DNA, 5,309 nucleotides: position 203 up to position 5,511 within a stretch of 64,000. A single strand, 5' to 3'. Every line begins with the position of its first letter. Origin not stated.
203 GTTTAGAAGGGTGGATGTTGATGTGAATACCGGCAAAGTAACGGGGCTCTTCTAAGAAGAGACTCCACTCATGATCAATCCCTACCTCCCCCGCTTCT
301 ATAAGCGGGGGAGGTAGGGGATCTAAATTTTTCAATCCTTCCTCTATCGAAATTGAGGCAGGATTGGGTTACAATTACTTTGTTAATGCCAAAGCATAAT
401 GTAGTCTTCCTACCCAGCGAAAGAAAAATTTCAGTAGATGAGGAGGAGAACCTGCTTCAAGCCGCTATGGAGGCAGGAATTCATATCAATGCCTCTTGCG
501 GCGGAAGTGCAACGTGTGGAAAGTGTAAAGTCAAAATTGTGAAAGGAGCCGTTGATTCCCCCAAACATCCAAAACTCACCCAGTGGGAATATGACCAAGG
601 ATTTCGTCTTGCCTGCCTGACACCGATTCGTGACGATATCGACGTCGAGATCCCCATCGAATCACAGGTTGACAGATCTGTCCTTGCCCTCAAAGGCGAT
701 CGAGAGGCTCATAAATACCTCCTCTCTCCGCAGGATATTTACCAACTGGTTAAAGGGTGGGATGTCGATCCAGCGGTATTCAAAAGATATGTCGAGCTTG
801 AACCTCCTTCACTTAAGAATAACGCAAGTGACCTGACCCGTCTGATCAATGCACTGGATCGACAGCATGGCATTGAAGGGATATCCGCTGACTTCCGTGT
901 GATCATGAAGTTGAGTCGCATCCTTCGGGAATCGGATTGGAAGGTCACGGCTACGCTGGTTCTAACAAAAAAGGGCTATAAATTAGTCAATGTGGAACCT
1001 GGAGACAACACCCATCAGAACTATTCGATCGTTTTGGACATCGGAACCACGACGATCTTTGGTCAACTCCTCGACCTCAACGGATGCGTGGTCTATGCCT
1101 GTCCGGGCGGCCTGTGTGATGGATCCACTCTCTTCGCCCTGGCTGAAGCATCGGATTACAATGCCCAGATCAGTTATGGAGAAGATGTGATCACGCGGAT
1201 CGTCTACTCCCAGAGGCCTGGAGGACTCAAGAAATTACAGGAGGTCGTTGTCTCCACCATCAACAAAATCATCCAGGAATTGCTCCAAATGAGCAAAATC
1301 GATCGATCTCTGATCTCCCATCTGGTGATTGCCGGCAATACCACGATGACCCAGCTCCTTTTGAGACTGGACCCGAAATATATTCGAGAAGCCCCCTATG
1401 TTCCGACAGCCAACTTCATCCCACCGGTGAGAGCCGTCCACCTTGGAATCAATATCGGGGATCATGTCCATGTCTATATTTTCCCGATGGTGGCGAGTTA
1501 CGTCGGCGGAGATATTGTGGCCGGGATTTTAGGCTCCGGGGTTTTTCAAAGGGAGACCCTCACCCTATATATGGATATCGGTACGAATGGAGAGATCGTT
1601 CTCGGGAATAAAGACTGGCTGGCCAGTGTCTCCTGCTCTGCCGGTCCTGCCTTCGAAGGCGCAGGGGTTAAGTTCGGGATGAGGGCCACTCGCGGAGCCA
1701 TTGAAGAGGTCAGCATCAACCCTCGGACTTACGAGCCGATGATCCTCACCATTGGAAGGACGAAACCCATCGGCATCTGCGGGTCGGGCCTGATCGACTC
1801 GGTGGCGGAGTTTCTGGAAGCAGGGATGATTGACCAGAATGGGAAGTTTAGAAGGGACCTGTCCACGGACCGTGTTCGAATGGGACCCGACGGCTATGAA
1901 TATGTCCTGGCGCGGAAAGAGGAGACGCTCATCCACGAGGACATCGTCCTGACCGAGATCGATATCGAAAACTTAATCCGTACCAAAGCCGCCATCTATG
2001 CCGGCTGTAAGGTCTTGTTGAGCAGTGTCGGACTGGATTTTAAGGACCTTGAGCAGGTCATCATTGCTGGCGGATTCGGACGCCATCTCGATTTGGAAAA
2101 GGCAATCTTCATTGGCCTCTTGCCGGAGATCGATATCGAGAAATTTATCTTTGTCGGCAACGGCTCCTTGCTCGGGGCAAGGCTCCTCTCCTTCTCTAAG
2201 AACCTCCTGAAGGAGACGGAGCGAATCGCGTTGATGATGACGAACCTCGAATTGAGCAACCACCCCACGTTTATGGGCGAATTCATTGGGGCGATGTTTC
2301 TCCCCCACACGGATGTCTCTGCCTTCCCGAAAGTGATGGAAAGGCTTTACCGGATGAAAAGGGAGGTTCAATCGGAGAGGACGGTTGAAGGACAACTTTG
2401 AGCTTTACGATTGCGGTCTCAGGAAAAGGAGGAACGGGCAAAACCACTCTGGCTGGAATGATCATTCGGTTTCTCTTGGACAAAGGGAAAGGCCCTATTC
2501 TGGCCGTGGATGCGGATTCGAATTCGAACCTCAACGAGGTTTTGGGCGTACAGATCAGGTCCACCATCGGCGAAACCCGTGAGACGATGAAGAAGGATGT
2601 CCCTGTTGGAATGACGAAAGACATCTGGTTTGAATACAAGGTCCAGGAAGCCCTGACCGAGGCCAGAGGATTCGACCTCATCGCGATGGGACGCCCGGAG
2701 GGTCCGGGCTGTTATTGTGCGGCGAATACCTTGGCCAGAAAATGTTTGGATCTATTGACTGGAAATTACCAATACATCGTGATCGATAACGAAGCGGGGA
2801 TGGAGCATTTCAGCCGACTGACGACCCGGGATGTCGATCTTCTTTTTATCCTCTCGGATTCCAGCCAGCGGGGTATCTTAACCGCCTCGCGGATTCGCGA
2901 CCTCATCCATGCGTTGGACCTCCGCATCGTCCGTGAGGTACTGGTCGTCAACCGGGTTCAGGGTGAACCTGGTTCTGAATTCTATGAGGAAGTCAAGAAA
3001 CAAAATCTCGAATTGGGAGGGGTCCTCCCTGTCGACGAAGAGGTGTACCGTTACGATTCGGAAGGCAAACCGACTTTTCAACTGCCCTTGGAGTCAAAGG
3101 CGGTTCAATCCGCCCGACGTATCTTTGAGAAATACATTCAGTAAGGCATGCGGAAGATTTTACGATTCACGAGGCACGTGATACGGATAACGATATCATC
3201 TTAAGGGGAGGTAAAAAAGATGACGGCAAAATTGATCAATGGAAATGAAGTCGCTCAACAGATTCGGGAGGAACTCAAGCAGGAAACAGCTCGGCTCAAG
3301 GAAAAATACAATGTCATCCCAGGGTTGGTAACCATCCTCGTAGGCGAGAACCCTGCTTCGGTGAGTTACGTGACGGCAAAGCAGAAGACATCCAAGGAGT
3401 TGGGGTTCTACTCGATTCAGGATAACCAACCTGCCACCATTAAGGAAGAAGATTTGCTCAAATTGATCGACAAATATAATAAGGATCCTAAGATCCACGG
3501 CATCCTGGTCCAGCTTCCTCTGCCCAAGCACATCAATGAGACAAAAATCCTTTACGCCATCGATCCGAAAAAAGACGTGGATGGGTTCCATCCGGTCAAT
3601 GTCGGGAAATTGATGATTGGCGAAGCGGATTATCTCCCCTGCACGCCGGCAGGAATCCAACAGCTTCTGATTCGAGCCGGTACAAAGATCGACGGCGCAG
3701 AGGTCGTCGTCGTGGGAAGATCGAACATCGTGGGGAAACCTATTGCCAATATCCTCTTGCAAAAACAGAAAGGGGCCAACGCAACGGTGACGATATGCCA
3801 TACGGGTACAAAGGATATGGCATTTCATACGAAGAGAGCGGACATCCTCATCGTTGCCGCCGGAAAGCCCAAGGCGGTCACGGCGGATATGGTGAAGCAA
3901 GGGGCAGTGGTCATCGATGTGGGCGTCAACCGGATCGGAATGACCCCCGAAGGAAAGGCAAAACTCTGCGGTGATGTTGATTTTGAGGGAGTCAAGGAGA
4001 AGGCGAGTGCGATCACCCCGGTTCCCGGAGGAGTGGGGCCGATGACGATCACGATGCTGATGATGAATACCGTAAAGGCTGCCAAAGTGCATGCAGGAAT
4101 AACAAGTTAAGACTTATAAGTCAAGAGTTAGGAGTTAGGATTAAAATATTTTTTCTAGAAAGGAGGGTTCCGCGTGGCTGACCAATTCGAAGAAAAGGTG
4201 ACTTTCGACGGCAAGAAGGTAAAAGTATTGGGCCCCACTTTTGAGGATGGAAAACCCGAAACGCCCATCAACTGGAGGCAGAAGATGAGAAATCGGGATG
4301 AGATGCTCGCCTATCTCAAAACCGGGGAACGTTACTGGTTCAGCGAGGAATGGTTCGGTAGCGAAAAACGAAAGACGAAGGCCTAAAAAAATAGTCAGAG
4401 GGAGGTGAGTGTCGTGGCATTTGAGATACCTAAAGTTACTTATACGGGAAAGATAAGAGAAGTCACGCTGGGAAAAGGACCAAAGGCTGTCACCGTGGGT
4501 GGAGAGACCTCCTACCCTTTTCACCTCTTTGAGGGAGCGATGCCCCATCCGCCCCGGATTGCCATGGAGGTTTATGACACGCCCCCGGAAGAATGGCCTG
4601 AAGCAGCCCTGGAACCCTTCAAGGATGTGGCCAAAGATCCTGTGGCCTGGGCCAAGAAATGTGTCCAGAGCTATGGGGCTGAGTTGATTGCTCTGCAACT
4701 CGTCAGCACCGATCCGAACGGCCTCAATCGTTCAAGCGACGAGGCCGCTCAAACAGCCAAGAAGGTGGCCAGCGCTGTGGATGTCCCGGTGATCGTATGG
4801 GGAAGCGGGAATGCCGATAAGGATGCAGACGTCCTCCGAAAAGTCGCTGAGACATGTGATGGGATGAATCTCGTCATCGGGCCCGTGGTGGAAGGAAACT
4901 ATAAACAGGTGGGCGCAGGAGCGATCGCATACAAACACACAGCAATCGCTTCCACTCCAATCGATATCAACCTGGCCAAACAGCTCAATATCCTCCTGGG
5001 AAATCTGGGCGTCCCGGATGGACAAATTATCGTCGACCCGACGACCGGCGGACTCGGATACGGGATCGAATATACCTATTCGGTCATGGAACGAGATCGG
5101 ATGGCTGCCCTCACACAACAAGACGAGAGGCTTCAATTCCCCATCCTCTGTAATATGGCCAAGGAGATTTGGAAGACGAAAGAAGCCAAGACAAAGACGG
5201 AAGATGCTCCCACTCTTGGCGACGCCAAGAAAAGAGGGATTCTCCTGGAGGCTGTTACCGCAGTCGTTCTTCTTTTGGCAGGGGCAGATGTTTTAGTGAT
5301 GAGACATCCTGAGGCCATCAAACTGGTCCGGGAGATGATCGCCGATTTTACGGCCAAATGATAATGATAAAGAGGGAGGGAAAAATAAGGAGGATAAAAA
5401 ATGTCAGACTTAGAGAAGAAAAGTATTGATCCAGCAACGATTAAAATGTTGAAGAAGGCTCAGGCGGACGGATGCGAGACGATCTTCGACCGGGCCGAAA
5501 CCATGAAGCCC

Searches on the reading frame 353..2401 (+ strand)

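Call 43: search_protein_families(library=pfam, proteins=[window:353-2401:+], max_evalue=0.0001)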
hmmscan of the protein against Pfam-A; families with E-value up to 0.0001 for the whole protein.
window:353-2401:+ (682 aa): 4 families
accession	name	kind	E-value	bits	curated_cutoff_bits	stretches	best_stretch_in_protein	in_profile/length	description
PF14574.11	RACo_C_ter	-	5.2e-103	344.1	27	1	403-661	2-260/261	C-terminal domain of RACo the ASKHA domain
PF17651.6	Raco_middle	-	3.8e-51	173.4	26.8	1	224-397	1-160/163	RACo middle region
PF17650.6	RACo_linker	-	1.6e-24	85.9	26.2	1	135-220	5-85/86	RACo linker region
PF00111.32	Fer2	-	9.6e-16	57.9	21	1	21-92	5-76/77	2Fe-2S iron-sulfur cluster binding domain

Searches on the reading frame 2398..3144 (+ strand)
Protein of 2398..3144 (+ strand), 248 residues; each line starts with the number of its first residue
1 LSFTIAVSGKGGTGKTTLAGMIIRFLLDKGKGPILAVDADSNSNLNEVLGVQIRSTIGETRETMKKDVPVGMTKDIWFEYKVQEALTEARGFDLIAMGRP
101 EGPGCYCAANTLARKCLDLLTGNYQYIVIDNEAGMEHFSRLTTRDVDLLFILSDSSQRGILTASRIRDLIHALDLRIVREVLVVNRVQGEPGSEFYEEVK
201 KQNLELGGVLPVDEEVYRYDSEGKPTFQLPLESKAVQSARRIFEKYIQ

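Call 43: search_protein_families(library=pfam, proteins=[window:2398-3144:+], max_evalue=0.0001)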
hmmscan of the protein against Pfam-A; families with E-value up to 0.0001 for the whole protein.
window:2398-3144:+ (248 aa): 2 families
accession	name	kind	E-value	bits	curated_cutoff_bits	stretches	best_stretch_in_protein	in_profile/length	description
PF01656.29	CbiA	-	3.4e-14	53.3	25.4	1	5-225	2-124/125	CobQ/CobB/MinD/ParA nucleotide binding domain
PF13614.12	AAA_31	-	3.3e-07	30.8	27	1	6-133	5-127/177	AAA domain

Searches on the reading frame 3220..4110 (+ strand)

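Call 43: search_protein_families(library=pfam, proteins=[window:3220-4110:+], max_evalue=0.0001)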
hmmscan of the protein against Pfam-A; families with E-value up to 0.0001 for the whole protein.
window:3220-4110:+ (296 aa): 2 families
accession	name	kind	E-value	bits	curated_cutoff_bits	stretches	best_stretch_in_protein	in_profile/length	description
PF02882.25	THF_DHG_CYH_C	-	4.3e-67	224.8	27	1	124-291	1-159/160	Tetrahydrofolate dehydrogenase/cyclohydrolase, NAD(P)-binding domain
PF00763.28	THF_DHG_CYH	-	6e-42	143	32.8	1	6-121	1-115/115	Tetrahydrofolate dehydrogenase/cyclohydrolase, catalytic domain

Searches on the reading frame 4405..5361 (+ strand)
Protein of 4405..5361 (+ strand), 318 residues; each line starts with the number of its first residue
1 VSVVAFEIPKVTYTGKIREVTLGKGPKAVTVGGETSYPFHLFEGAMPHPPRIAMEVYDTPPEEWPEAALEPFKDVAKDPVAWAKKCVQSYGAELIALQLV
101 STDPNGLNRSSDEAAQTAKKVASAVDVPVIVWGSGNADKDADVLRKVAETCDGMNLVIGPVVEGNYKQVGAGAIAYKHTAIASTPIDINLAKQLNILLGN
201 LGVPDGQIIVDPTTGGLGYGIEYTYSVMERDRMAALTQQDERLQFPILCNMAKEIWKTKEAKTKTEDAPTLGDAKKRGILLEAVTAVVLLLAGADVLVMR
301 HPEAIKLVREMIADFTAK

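Call 43: search_protein_families(library=pfam, proteins=[window:4405-5361:+], max_evalue=0.0001)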
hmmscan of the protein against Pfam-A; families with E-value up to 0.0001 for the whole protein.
window:4405-5361:+ (318 aa): 1 family
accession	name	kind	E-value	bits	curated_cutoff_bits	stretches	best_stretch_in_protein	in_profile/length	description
PF03599.22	CdhD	-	2.8e-48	165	24.8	1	19-309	1-250/387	CO dehydrogenase/acetyl-CoA synthase delta subunit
